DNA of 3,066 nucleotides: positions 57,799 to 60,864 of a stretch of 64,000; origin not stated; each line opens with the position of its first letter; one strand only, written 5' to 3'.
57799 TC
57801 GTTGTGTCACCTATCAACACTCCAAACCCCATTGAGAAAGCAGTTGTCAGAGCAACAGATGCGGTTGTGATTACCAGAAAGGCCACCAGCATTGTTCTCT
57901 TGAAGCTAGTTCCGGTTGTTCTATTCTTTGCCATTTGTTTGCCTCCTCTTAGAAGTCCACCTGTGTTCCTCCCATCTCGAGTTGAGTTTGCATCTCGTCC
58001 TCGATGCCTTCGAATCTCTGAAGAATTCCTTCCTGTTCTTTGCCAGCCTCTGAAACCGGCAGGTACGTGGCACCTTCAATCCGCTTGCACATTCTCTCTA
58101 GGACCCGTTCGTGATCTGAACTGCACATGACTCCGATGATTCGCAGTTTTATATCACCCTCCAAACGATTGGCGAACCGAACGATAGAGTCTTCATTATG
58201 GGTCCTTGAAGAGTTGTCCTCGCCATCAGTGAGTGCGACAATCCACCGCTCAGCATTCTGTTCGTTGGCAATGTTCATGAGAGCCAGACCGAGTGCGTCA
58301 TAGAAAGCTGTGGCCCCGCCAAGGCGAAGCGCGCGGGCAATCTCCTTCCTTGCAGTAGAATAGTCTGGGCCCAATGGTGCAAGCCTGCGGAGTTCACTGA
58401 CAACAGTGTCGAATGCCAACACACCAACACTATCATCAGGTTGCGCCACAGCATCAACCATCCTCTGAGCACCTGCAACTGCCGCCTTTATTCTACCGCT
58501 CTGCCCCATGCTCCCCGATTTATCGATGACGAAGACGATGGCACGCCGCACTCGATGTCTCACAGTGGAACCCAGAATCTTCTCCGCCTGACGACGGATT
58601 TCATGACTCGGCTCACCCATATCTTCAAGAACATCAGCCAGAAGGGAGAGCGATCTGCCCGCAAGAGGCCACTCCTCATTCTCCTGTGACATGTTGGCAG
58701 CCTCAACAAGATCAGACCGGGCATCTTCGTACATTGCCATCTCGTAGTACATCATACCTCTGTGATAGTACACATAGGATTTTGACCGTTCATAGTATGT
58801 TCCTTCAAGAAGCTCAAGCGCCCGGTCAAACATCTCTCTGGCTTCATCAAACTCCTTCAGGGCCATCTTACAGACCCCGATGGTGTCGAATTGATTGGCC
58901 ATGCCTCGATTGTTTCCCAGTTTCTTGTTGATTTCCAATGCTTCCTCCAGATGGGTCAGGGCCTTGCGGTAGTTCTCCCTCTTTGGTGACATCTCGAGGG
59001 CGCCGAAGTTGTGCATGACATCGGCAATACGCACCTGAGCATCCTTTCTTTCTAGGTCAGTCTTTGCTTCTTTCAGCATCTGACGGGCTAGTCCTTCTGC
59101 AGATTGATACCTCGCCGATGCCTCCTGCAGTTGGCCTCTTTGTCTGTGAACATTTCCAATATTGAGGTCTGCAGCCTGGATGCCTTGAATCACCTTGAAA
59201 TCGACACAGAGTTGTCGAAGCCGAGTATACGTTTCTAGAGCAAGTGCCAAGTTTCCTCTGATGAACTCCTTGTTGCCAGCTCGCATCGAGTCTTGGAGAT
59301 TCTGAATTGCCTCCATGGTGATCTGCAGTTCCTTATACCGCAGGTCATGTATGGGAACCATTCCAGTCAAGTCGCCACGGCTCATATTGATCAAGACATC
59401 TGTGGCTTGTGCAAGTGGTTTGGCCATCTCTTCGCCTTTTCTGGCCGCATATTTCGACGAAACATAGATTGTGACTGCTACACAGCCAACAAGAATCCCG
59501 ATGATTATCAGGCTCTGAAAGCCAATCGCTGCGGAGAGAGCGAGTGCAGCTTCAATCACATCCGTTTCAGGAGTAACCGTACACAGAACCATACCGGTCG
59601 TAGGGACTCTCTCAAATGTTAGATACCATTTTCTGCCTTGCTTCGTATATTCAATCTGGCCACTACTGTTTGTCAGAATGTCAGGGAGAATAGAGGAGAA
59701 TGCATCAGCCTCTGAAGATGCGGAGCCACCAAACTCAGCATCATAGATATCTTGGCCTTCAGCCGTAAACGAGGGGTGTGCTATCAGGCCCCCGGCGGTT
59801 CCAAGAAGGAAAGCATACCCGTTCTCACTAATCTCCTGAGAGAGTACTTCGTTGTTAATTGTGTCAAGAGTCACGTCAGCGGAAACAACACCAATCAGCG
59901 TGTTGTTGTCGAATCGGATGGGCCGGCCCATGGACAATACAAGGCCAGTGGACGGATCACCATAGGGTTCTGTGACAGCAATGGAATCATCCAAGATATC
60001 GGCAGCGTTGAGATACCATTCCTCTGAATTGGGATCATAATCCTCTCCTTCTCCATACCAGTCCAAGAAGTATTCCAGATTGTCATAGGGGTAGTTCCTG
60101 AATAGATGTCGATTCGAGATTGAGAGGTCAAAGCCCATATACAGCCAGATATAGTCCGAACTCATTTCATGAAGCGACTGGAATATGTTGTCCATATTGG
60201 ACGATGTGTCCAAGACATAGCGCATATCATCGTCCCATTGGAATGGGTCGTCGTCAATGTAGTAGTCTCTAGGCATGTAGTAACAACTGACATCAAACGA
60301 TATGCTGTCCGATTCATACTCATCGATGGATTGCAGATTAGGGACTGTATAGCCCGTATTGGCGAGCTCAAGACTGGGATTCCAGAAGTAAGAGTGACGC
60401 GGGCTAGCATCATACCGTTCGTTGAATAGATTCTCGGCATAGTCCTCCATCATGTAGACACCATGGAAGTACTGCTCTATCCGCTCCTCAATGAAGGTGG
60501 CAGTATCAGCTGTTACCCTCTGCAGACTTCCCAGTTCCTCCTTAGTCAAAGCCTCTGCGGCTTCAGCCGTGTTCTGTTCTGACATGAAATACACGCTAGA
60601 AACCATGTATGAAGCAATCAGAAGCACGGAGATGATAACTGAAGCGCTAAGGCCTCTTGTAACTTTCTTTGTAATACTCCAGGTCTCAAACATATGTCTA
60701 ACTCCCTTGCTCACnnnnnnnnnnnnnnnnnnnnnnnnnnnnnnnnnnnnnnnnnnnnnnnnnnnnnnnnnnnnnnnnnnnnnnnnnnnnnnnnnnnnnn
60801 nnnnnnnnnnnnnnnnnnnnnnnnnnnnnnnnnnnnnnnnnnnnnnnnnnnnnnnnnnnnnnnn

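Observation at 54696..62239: Candidate novel signalling/scaffold operon: propeller-ZnR-WH protein, dCache-HAMP-TPR-vWA protein, dCache-HAMP stub and arginine decarboxylase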

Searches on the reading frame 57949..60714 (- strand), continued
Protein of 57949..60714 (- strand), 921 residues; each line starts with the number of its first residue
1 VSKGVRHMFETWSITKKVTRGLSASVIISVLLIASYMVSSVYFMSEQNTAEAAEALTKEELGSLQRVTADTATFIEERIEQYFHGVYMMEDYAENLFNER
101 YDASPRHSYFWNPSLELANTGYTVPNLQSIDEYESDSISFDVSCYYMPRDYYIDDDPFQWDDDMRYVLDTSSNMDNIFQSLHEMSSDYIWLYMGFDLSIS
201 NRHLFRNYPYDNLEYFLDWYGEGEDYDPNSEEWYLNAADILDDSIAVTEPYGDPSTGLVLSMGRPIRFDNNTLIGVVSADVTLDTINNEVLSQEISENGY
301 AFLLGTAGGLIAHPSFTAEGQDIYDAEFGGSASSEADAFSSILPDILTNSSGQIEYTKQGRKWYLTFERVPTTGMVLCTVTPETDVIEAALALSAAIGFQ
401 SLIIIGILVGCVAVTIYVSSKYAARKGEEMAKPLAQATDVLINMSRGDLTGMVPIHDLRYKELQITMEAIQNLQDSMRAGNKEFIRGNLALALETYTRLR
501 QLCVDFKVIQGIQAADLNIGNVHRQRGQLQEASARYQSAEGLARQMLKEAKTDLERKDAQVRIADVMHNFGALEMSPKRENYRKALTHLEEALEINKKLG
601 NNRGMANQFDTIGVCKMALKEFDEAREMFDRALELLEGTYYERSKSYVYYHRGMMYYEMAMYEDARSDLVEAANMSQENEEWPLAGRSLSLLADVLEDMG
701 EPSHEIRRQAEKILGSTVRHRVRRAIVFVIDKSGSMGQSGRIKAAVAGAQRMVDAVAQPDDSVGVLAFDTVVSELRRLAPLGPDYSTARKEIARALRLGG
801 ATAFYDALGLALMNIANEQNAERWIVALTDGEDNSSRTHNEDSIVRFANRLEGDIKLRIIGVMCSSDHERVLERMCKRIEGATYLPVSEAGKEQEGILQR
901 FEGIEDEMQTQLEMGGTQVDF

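Call 35: find_related_loci(query=A2, collection=genome_contigs, flank=8000)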
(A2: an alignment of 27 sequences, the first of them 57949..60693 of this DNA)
Query A2 (914 aa) in genome_contigs; peptide patterns used: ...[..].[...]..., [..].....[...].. (x = any residue, [..] = any of these).
127 stretches matched a pattern; 67 encode a relative of the query (tblastn E <= 1e-3); 63 distinct loci.
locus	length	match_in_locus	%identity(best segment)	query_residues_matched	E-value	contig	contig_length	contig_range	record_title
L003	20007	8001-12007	94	1-914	0e+0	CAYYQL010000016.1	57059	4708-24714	MAG TPA_asm: uncultured archaeon isolate SRP141376_co1_28 genome assembly, contig: NODE_1430_length_57059_cov_106.129079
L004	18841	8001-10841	42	7-914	0e+0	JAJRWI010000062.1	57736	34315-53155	MAG: archaeon isolate Dive96_bin2.169 k141_3799380, whole genome shotgun sequence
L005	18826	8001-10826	41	7-914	0e+0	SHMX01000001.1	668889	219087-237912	MAG: Candidatus Thorarchaeota archaeon isolate BC 1189500001, whole genome shotgun sequence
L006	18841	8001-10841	43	7-914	0e+0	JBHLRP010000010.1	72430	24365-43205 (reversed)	MAG: Candidatus Thorarchaeota archaeon isolate TM1S.110 TM1S.110@369, whole genome shotgun sequence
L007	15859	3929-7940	42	7-914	0e+0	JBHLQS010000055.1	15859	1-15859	MAG: Candidatus Thorarchaeota archaeon isolate QM1B.10 QM1B.10@12783, whole genome shotgun sequence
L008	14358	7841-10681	40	7-914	0e+0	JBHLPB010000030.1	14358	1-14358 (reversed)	MAG: Promethearchaeota archaeon isolate DZ3S.363 DZ3S.363@13411, whole genome shotgun sequence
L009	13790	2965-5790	41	7-914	0e+0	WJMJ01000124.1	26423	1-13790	MAG: Promethearchaeota archaeon isolate RBin_111 k141_3163198, whole genome shotgun sequence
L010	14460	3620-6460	42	7-914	0e+0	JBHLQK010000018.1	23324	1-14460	MAG: Candidatus Thorarchaeota archaeon isolate LCG1B.545 LCG1B.545@12231, whole genome shotgun sequence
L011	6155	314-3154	43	7-914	0e+0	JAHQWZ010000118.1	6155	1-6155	MAG: Candidatus Thorarchaeota archaeon isolate WORH6 WOR136_NODE_1343_length_6155_cov_2.32692_ID_2685, whole genome shot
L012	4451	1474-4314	41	7-914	0e+0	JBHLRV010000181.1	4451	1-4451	MAG: Candidatus Thorarchaeota archaeon isolate TM2M.101 TM2M.101@62369, whole genome shotgun sequence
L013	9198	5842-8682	40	7-914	0e+0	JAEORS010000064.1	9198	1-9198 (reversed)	MAG: Candidatus Thorarchaeota archaeon isolate Yap125.bin7.129 contig_10351, whole genome shotgun sequence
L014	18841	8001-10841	41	7-914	0e+0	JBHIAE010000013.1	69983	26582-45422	MAG: Candidatus Thorarchaeota archaeon isolate K_3_bin.28 NODE_46_length_69983_cov_20.136741, whole genome shotgun seque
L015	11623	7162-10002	41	7-914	0e+0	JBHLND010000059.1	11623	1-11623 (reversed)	MAG: Promethearchaeota archaeon isolate DZ2S.152 DZ2S.152@19248, whole genome shotgun sequence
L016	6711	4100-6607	42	7-837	0e+0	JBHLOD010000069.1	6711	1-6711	MAG: Promethearchaeota archaeon isolate DZ3M.167 DZ3M.167@45401, whole genome shotgun sequence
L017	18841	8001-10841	41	2-914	0e+0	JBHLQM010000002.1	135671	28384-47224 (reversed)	MAG: Candidatus Thorarchaeota archaeon isolate LCG1B.62 LCG1B.62@407, whole genome shotgun sequence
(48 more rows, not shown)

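Call 42: search_solved_structures(query=L001:5340-6422:-, max_evalue=1e-20)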
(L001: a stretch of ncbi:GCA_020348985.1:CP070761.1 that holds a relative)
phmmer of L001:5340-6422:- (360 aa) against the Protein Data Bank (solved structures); distinct sequences matched with E-value up to 1e-20: 127 (the best 60 are shown).
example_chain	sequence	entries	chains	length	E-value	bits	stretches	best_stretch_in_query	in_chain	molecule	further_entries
5g0h_A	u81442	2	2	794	6.5e-59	202.9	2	24-327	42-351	HDAC6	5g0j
5g0i_A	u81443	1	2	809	7e-59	202.8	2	24-327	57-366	HDAC6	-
7qno_A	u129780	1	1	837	7.7e-59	202.6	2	24-327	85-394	Histone deacetylase 6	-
9k91_A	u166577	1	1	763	9.4e-55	189.2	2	53-323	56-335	Histone deacetylase 6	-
5li3_A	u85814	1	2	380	7.6e-45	156.6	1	57-304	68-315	Acetoin utilization protein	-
5g0x_A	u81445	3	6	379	7.6e-45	156.6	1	57-304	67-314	HDAH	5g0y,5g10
9gkw_A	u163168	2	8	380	2e-44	155.2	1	62-320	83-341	Dimethoate hydrolase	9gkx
5g11_A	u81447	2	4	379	2.5e-44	154.9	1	57-304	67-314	HDAH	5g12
5g13_A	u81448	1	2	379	8.1e-44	153.2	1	57-304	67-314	HDAH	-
9gku_A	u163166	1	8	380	1.9e-41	145.4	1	62-306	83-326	Propanil hydrolase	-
9glb_C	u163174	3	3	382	2e-41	145.3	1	62-322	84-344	Deacetylase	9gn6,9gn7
9gn1_A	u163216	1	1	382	3.1e-40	141.4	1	62-322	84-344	Deacetylase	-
1c3r_A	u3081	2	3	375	1.5e-39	139.1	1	17-309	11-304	HDLP (HISTONE DEACETYLASE-LIKE PROTEIN)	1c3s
1c3p_A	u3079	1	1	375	3.3e-39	138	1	17-309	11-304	PROTEIN (HDLP (HISTONE DEACETYLASE-LIKE PROTEIN))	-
1zz0_A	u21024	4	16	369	4.9e-39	137.5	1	64-308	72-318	Histone deacetylase-like amidohydrolase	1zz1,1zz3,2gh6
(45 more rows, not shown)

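Call 76: search_protein_families(library=padloc, proteins=[window:57949-60693:-], max_evalue=0.01)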
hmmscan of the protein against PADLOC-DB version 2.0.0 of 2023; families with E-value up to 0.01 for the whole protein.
window:57949-60693:- (914 aa): 1 family
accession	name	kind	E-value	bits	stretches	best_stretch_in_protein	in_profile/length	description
PDLC01169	TPR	-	4.8e-07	27.4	1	571-649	121-199/252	TPR repeats containing protein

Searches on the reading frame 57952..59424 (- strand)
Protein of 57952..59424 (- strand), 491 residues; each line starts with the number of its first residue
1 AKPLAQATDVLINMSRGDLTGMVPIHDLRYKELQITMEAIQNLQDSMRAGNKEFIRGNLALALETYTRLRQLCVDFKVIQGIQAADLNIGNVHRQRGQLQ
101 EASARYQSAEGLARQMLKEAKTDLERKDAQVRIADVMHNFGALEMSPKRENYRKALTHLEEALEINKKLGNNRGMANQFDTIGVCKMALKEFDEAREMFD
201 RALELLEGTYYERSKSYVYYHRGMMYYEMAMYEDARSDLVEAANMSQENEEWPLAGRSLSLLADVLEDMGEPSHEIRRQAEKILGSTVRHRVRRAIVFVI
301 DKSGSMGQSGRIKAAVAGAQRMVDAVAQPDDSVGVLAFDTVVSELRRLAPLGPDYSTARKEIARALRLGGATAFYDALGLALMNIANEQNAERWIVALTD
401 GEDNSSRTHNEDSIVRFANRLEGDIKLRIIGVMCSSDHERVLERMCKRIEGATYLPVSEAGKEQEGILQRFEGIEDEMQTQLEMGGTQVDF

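Call 48: find_homologous_proteins(query=window:57952-59424:-, max_evalue=0.001)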
Query seq(491 aa) (491 aa): 7 proteins with E <= 0.001 among 8000 candidates.
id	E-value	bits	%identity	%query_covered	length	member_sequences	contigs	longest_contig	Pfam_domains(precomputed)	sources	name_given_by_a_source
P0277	1.4e-39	155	31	83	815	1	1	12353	PF22673.3,PF00092.35,PF13176.13,PF24885.2,PF13428.13,PF13374.13,PF17201.11,PF02743.25,PF17874.8,PF00515.35,PF13424.13,PF28559.1,PF13519.13,PF14938.13,PF13432.13,PF13181.13,PF07719.24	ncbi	ncbi:MAG: tetratricopeptide repeat protein, partial [Candidatus Hodarchaeales archaeon]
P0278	1.8e-10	59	27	46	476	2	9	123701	PF13414.13,PF13176.13,PF24885.2,PF13428.13,PF13374.13,PF17874.8,PF00515.35,PF13424.13,PF14938.13,PF13432.13,PF13181.13,PF07719.24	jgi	-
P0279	5.3e-8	51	32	31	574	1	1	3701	PF00092.35,PF13424.13,PF13519.13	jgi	jgi:Mg-chelatase subunit ChlD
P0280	1.4e-7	49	36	13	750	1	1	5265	PF10602.16,PF13414.13,PF13374.13,PF07721.21,PF25068.3,PF00515.35,PF13424.13,PF28559.1,PF14938.13,PF07719.24,PF13174.13,PF25063.1,PF13431.13,PF23914.2,PF13176.13,PF24885.2,PF13428.13,PF14559.13,PF10516.16,PF13371.13,PF17874.8,PF12895.14,PF21033.5,PF13432.13,PF13181.13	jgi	jgi:tetratricopeptide (TPR) repeat protein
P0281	8.4e-7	47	31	41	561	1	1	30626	PF13768.13,PF13531.12,PF00092.35,PF13519.13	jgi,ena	-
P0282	1.2e-5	43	24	34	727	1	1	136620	PF10602.16,PF17874.8,PF00515.35,PF13424.13,PF13176.13,PF13432.13,PF13428.13,PF13181.13,PF07228.18,PF07719.24,PF13374.13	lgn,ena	-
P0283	1.5e-4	39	33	19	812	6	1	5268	PF17874.8,PF00515.35,PF25872.1,PF01381.29,PF13424.13,PF13176.13,PF13181.13,PF13560.13,PF07719.24,PF00931.29,PF13374.13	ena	-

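Call 49: find_encoding_contigs(protein=P0277, flank=10000, max_places=2)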
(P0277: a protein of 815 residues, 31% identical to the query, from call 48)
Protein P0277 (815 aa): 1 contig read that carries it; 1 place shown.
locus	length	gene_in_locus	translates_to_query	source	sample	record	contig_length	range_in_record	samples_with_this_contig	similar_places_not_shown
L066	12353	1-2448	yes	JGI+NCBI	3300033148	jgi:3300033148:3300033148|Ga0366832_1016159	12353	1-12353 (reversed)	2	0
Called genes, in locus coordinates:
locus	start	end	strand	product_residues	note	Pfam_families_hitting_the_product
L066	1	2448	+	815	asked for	PF02743:dCache_1, PF22673:MCP-like_PDC_1, PF17201:Cache_3-Cache_2 (weak), PF13424:TPR_12, PF17874:TPR_MalT, PF13424:TPR_12, PF00092:VWA, PF13519:VWA_2, +12 more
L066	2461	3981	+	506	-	PF02743:dCache_1, PF22673:MCP-like_PDC_1, PF00672:HAMP (faint)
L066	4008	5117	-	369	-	PF13517:FG-GAP_3 (faint), PF13570:Beta-prop_ACSF4, PF14783:BBS2_Mid (weak), PF25292:Beta-prop_CGLA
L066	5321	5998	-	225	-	PF00300:His_Phos_1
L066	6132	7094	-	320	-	PF13673:Acetyltransf_10 (faint), PF00583:Acetyltransf_1, PF13508:Acetyltransf_7 (weak), PF08445:FR47 (weak)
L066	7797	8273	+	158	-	PF00237:Ribosomal_L22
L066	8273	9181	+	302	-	PF07650:KH_2, PF00189:Ribosomal_S3_C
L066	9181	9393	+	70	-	PF00831:Ribosomal_L29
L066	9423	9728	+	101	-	PF01868:RNase_P-MRP_p29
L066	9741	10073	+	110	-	PF00366:Ribosomal_S17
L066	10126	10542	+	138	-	PF00238:Ribosomal_L14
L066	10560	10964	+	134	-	PF16906:Ribosomal_L26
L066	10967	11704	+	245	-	PF08071:RS4NT, PF00900:Ribosomal_S4e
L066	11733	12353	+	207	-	PF00281:Ribosomal_L5, PF00673:Ribosomal_L5_C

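Call 75: search_protein_families(library=pfam, proteins=[P0277], max_evalue=0.05)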
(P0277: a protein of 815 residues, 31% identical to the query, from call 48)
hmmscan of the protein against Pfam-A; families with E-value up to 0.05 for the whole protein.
P0277 (815 aa): 33 families (the best 25 are shown)
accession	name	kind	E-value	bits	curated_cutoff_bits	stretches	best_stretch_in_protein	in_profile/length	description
PF13424.12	TPR_12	-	1.2e-30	106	30.1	4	445-513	6-76/77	Tetratricopeptide repeat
PF00515.34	TPR_1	-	6.3e-23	80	27.8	4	402-431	1-30/34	Tetratricopeptide repeat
PF13181.12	TPR_8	-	2.1e-22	77.7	25.7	4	524-553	3-32/34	Tetratricopeptide repeat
PF07719.23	TPR_2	-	4.5e-20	70.5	27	4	444-474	3-33/34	Tetratricopeptide repeat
PF17874.7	TPR_MalT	-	5.7e-19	69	45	2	447-590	45-189/336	MalT-like TPR region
PF02743.24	dCache_1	-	3.8e-18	66.3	45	1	76-265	66-235/240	Cache domain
PF13374.12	TPR_10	-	5.3e-18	64.8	27.5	3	441-471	1-31/42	Tetratricopeptide repeat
PF13176.12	TPR_7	-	1.1e-14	53.6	27.9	1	486-510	3-27/36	Tetratricopeptide repeat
PF24885.1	TPR_NPHP3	-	6.3e-14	52.4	100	3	376-481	113-222/239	Nephrocystin-3 TPR domain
PF13519.12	VWA_2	-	1e-13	52.3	27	1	601-707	1-107/107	von Willebrand factor type A domain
PF13432.12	TPR_16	-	8.8e-12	45.7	32.7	2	447-511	2-60/65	Tetratricopeptide repeat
PF00092.34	VWA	-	2.1e-11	44.8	23.8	1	601-772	2-151/174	von Willebrand factor type A domain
PF14938.12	SNAP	-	2.2e-11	44.2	25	2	374-468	86-181/282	Soluble NSF attachment protein, SNAP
PF22673.2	MCP-like_PDC_1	-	2.9e-11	44.2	27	1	64-174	5-112/113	Methyl-accepting chemotaxis protein-like, first PDC sensor domain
PF13428.12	TPR_14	-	1.2e-08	35.2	23.5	0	447-473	6-32/44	Tetratricopeptide repeat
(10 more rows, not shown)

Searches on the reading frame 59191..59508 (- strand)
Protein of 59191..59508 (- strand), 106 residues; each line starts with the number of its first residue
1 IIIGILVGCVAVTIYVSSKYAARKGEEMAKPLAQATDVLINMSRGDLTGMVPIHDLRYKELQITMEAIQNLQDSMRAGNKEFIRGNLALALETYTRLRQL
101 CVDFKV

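Call 32: search_protein_families(library=pfam, proteins=[window:59191-59508:-], max_evalue=5)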
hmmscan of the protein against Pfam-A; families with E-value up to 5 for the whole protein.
seq(106 aa): 2 families
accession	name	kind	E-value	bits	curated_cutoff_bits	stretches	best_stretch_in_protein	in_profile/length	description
PF10745.14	DUF2530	-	0.0078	16.9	25.5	1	2-30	46-74/77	Protein of unknown function (DUF2530)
PF00672.30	HAMP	-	0.12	13.1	25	1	29-53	7-31/53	HAMP domain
